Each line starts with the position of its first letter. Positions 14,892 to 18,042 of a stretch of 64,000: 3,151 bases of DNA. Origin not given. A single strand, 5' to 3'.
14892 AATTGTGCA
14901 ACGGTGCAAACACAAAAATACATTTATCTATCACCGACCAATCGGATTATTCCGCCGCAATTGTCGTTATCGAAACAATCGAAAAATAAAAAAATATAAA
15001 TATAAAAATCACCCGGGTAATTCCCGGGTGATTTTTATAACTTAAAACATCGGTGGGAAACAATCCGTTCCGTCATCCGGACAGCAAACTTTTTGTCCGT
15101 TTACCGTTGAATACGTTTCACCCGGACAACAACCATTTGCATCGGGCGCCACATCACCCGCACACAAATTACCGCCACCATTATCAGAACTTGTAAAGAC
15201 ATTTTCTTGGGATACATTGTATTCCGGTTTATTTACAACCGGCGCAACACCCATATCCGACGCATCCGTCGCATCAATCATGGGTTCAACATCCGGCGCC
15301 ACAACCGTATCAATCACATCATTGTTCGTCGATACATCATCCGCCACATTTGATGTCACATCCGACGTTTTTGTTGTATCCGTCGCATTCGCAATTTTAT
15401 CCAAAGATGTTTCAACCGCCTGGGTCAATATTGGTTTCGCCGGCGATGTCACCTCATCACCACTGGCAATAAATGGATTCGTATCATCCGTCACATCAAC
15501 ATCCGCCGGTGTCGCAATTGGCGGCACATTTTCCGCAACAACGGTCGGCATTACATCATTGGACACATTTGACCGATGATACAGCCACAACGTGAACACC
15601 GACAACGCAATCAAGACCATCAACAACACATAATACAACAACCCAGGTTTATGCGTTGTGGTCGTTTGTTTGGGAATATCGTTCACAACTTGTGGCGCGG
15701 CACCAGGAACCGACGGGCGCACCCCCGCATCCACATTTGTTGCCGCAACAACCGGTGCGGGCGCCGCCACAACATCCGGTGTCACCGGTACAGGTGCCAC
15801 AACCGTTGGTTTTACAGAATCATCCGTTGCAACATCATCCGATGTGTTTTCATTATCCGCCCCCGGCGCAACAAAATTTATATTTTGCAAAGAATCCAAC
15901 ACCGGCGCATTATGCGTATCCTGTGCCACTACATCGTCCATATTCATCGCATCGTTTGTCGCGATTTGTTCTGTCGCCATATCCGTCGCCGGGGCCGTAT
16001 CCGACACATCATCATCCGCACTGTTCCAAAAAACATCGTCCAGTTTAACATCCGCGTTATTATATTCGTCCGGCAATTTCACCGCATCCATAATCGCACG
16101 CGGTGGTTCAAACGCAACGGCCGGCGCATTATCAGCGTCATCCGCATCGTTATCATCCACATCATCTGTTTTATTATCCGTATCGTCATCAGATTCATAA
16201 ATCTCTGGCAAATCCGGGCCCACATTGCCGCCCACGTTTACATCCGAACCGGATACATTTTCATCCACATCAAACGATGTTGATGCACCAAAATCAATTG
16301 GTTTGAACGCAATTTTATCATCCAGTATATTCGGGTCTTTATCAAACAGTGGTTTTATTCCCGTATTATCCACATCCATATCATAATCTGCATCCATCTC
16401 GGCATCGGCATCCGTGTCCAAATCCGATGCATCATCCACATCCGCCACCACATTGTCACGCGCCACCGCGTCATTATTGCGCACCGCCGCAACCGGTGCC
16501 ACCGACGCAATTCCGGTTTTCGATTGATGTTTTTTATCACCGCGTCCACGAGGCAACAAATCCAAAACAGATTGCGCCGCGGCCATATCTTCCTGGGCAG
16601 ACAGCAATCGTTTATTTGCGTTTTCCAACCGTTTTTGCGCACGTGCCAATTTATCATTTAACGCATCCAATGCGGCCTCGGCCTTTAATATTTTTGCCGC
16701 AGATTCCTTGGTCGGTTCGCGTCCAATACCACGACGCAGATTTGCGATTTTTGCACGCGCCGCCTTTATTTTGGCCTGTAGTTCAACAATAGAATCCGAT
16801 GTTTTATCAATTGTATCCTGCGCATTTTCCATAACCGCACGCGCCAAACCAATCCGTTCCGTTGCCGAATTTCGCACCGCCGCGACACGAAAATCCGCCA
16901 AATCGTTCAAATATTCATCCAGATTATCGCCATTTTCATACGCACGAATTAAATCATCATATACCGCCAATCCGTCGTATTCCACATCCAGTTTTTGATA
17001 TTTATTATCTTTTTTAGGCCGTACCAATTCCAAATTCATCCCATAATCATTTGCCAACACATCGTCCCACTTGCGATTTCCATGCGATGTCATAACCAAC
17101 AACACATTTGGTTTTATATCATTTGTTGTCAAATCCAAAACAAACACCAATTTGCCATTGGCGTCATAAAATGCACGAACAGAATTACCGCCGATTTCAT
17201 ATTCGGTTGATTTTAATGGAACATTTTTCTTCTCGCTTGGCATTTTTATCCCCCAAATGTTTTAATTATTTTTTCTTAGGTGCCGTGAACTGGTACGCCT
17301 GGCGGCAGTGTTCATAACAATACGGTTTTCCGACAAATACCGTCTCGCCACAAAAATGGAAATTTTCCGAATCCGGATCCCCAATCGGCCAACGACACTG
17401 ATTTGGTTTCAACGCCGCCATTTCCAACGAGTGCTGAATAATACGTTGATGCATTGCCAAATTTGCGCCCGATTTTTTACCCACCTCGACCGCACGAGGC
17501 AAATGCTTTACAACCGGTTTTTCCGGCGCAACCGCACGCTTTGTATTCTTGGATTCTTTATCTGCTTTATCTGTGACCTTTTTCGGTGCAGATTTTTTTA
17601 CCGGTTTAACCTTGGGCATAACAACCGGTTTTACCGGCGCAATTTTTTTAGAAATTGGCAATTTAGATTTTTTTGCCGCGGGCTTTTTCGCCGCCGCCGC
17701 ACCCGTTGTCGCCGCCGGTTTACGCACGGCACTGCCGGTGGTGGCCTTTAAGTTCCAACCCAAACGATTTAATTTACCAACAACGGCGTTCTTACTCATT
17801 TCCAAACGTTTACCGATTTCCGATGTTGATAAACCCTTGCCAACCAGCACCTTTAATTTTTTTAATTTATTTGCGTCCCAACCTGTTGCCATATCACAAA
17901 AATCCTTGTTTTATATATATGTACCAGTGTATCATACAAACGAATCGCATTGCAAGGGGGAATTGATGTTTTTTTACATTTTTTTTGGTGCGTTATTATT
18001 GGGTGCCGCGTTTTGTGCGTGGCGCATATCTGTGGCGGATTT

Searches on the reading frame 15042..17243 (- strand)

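Call 5: search_protein_families(library=pfam, proteins=[window:15042-17243:-], max_evalue=0.1)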
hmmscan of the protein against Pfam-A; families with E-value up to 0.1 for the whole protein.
window:15042-17243:- (733 aa): 6 families
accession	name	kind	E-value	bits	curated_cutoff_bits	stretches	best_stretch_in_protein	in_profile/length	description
PF02601.20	Exonuc_VII_L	-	0.015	15.2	35.9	1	126-238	173-283/315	Exonuclease VII, large subunit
PF14712.11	Snapin_Pallidin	-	0.018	15.9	29.6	1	133-208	10-87/89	Snapin/Pallidin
PF15456.11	Uds1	-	0.019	15.6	28.8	1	153-218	44-110/123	Up-regulated During Septation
PF00482.28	T2SSF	-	0.023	15.1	25.2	1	94-138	63-107/125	Type II secretion system (T2SS), protein F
PF12795.12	MscS_porin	-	0.03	14.4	34.4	1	143-225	30-120/238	Mechanosensitive ion channel porin domain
PF04102.17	SlyX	-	0.091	13.9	30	0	142-173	16-47/67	SlyX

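Call 6: search_protein_families(library=ncbifam, proteins=[window:15042-17243:-], max_evalue=0.1)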
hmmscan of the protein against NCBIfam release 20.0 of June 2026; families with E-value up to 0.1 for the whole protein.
window:15042-17243:- (733 aa): 11 families
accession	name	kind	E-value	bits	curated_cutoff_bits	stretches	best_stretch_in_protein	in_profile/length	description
TIGR04320.1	Surf_Exclu_PgrA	domain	5e-05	22.8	70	1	126-228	260-360/360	SEC10/PgrA surface exclusion domain-containing protein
TIGR02168.1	SMC_prok_B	equivalog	0.00011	20.1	567.35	1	124-241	395-507/1181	chromosome segregation protein SMC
NF045487.1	ASRP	equivalog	0.00067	18.4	300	1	99-225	101-225/593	archaea-specific SMC-related protein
TIGR02169.1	SMC_prok_A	equivalog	0.0007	17.4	729.4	1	124-232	261-372/1165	chromosome segregation protein SMC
NF047515.1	SpiroCoCo_C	equivalog_domain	0.001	18.3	125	1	126-220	142-230/313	SpiroCoCo family coiled-coil protein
NF003034.1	PRK03918.1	equivalog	0.0013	16.8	700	1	106-221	588-704/878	DNA double-strand break repair ATPase Rad50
NF047516.1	LA_3659_fam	equivalog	0.017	14.7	36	1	138-222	70-152/221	LA_3659 family protein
NF047514.1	SpiroCoCo_N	equivalog_domain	0.017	14.7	75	1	138-222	70-152/221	SpiroCoCo family coiled-coil protein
NF008438.0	PRK11281.1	equivalog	0.018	12.8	991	1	140-226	77-164/1113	mechanosensitive channel MscK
NF003409.0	PRK04778.1-3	equivalog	0.03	13.1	562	1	94-230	64-202/570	septation ring formation regulator EzrA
NF049873.2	cytotoxin_MakE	exception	0.061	12.3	360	1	107-169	125-189/352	alpha-pore-forming cytotoxin subunit MakE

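Call 17: search_protein_families(library=phrogs, proteins=[window:15042-17243:-], max_evalue=0.01)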
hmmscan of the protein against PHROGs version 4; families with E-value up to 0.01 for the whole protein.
window:15042-17243:- (733 aa): 3 families
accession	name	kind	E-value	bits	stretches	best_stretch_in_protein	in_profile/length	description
phrog_1272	-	tail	0.0033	16.2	1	130-224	113-202/1606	tail length tape measure protein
phrog_4704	-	tail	0.0045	16.7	1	96-223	83-182/625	tail length tape measure protein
phrog_77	-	DNA, RNA and nucleotide metabolism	0.0089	15.5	0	116-230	691-796/967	SbcC-like subunit of palindrome specific endonuclease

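Call 67: search_protein_families(library=padloc, proteins=[window:15042-17243:-], max_evalue=0.01)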
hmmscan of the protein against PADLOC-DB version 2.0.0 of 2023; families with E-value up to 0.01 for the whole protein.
window:15042-17243:- (733 aa): 9 families
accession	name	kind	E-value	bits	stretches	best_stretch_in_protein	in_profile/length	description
PDLC00551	JetC2|JetC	-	1.6e-06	24.2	1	79-227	823-972/1365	DUF3584 domain; MukB-like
PDLC00550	JetC2|JetC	-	7.8e-06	21.9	1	79-223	817-962/1355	DUF3584 domain; MukB-like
PDLC03924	MkoC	-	0.0005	16.3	1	81-248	360-510/1136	-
PDLC00553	JetC2|JetC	-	0.00069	15.6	1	120-245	869-993/1361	DUF3584 domain; MukB-like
PDLC03868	LmuB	-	0.003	13.9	1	126-284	241-400/1035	-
PDLC00513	JetC1|JetC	-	0.0058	12.7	1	100-253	203-349/1140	DUF3584 domain; MukB-like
PDLC02747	PbeC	-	0.0068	13.3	0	130-229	389-488/632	PbeC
PDLC02667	DndD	-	0.0069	13.2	0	138-224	384-470/657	DndD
PDLC00552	JetC2|JetC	-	0.007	12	1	106-227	846-968/1365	DUF3584 domain; MukB-like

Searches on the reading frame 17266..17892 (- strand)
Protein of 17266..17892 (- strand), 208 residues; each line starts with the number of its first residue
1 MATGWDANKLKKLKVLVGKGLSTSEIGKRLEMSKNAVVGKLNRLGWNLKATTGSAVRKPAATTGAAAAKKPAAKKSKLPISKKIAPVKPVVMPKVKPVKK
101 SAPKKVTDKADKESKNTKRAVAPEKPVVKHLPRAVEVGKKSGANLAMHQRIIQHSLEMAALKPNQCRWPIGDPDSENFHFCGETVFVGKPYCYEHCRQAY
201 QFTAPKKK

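Call 5: search_protein_families(library=pfam, proteins=[window:17266-17892:-], max_evalue=0.1)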
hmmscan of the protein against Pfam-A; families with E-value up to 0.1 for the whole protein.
window:17266-17892:- (208 aa): 1 family
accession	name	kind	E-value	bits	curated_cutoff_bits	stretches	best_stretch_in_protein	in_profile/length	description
PF07750.17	GcrA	-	1.8e-30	106.8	26.9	1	5-207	3-152/155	GcrA cell cycle regulator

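Call 6: search_protein_families(library=ncbifam, proteins=[window:17266-17892:-], max_evalue=0.1)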
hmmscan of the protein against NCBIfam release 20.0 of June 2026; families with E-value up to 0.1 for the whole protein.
window:17266-17892:- (208 aa): 1 family
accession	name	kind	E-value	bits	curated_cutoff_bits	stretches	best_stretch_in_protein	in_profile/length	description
NF050816.1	sig70cofacGcrA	equivalog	9.6e-22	78.1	280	2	101-207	49-157/173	cell cycle sigma 70 cofactor GcrA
